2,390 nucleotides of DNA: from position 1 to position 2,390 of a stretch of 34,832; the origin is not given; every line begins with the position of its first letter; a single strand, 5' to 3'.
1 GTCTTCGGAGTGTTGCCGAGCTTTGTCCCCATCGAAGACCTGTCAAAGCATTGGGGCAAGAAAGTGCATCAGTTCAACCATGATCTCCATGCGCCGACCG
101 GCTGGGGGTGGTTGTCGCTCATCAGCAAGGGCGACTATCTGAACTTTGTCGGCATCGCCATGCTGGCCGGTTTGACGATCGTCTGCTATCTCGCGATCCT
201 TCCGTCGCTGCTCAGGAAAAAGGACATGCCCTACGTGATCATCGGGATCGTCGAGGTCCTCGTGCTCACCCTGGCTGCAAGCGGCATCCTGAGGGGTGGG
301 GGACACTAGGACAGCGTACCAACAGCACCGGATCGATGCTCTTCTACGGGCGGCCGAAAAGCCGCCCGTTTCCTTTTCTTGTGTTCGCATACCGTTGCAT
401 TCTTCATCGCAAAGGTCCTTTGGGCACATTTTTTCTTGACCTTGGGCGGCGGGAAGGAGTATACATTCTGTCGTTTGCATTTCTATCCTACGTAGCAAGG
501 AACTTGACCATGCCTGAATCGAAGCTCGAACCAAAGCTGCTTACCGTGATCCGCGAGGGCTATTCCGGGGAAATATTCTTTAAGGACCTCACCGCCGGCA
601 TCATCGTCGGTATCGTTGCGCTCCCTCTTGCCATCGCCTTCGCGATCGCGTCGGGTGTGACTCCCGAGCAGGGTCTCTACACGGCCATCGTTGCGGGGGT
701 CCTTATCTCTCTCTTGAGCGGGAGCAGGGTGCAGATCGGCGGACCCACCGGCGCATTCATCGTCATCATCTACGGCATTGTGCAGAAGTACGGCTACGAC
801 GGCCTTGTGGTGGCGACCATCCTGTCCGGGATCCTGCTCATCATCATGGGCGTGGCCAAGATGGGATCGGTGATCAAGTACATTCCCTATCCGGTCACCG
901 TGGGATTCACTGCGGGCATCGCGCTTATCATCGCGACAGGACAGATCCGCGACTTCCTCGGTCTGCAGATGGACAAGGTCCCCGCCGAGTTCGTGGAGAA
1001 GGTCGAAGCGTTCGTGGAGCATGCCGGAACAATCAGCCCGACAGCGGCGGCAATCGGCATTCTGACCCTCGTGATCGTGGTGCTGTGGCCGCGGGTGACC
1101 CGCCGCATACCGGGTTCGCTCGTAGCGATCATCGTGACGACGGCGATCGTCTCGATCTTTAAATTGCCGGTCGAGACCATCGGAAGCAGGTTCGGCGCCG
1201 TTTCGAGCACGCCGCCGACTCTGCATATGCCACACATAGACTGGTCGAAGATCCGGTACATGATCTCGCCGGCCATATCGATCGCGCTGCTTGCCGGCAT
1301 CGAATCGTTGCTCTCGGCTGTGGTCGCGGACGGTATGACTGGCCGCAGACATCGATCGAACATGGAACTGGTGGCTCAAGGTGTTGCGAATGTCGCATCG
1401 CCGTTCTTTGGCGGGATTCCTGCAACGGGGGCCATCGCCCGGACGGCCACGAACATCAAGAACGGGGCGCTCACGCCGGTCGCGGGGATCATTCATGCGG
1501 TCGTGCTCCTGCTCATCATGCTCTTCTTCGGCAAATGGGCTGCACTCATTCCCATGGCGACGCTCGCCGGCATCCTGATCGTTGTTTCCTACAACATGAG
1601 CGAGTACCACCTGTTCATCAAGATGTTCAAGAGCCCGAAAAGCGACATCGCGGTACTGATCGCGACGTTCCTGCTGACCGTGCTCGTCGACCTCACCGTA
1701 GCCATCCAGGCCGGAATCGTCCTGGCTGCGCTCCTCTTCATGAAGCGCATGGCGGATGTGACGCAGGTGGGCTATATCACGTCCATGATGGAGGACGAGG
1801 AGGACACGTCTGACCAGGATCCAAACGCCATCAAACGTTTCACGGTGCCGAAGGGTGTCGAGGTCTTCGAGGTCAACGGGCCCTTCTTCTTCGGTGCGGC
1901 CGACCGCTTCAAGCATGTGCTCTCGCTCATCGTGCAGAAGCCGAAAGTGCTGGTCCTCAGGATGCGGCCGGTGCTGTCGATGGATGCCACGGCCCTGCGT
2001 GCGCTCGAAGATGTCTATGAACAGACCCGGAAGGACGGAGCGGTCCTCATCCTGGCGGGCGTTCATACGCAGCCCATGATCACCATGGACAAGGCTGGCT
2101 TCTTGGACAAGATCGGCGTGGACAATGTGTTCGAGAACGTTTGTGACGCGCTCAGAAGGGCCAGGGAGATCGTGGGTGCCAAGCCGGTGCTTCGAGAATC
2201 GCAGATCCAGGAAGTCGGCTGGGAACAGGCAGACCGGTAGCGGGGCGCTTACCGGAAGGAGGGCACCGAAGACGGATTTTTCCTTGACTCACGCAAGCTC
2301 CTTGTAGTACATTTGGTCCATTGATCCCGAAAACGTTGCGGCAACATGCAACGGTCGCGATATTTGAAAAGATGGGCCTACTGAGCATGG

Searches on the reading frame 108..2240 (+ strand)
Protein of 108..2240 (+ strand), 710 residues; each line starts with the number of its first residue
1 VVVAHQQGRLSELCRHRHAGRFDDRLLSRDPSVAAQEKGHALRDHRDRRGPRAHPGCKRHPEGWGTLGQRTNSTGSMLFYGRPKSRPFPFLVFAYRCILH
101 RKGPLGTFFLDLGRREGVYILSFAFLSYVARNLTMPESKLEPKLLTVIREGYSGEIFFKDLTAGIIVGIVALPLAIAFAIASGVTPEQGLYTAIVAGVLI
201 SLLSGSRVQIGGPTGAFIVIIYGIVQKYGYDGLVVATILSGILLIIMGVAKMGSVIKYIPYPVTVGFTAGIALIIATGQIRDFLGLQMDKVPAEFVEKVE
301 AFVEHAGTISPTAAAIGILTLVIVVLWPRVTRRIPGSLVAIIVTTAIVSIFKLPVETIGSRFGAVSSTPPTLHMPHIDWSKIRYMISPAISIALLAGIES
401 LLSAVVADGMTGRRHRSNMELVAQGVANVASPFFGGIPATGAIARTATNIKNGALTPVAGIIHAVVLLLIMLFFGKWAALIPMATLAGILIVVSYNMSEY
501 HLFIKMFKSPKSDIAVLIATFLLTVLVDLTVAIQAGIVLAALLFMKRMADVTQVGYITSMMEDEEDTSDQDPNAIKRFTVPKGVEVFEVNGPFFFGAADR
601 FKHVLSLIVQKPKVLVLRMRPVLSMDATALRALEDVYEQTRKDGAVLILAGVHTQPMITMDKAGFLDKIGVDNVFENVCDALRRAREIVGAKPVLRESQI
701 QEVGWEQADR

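Call 3: search_protein_families(library=pfam, proteins=[window:108-2240:+])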
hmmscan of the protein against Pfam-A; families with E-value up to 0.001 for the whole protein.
window:108-2240:+ (710 aa): 3 families
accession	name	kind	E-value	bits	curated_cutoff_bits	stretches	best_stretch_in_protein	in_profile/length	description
PF00916.26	Sulfate_transp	-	7.8e-86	288.7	23.2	1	157-520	1-380/380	Sulfate permease family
PF01740.26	STAS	-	6e-18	65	22.6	1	580-681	6-106/106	STAS domain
PF16983.11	MFS_MOT1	-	0.00069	20.4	30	1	419-495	31-109/111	Molybdate transporter of MFS superfamily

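Call 4: search_protein_families(library=ncbifam, proteins=[window:108-2240:+])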
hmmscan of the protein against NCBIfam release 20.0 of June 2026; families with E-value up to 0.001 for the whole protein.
window:108-2240:+ (710 aa): 4 families
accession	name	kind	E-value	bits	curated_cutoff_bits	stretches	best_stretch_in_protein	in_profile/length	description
NF008660.1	PRK11660.1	equivalog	1.6e-165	551.8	614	1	147-686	19-566/572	C4-dicarboxylic acid transporter DauA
TIGR00815.1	sulP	subfamily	2.1e-119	399.5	380.45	1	150-681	7-565/565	sulfate permease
NF050096.1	BicarbTportBicA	equivalog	2.2e-80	270.7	880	1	160-688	15-546/547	bicarbonate transporter BicA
TIGR00377.1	ant_ant_sig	superfamily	4.5e-05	23.3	53.45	1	595-669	24-100/108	anti-sigma factor antagonist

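Call 85: search_protein_families(library=pfam, alignment_id=A4, max_evalue=0.0001)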
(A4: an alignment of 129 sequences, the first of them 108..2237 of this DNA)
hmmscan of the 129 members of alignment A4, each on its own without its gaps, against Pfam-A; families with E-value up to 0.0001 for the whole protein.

A. member 1, window:108-2237:+ (710 aa): 2 families
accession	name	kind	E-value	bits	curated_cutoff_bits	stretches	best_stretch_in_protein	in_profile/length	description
PF00916.26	Sulfate_transp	-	7.8e-86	288.7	23.2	1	157-520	1-380/380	Sulfate permease family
PF01740.26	STAS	-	6e-18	65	22.6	1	580-681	6-106/106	STAS domain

B. families by the number of members that match (of 129 scanned): 191 families (the first 25 are shown)
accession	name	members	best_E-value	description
PF01381.28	HTH_3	8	2.3e-15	Helix-turn-helix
PF00916.26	Sulfate_transp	6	1.2e-109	Sulfate permease family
PF02518.31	HATPase_c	5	6.3e-29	Histidine kinase-, DNA gyrase B-, and HSP90-like ATPase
PF00512.31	HisKA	5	4.1e-22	His Kinase A (phospho-acceptor) domain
PF01740.26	STAS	5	6e-18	STAS domain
PF01564.23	Spermine_synth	5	9.2e-15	Spermine/spermidine synthase domain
PF00072.30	Response_reg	4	9.3e-38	Response regulator receiver domain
PF13560.12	HTH_31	4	1e-12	Helix-turn-helix domain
PF09334.17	tRNA-synt_1g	3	7.9e-148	tRNA synthetases class I (M)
PF08448.16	PAS_4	3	2.8e-30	PAS fold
PF01588.26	tRNA_bind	3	3.6e-24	Putative tRNA binding domain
PF00133.28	tRNA-synt_1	3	2.6e-18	tRNA synthetases class I (I, L, M and V)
PF14522.11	Cytochrome_C7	3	1.2e-17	Cytochrome c7 and related cytochrome c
PF01022.26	HTH_5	3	2.7e-12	Bacterial regulatory protein, arsR family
PF12840.13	HTH_20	3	5.7e-12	Helix-turn-helix domain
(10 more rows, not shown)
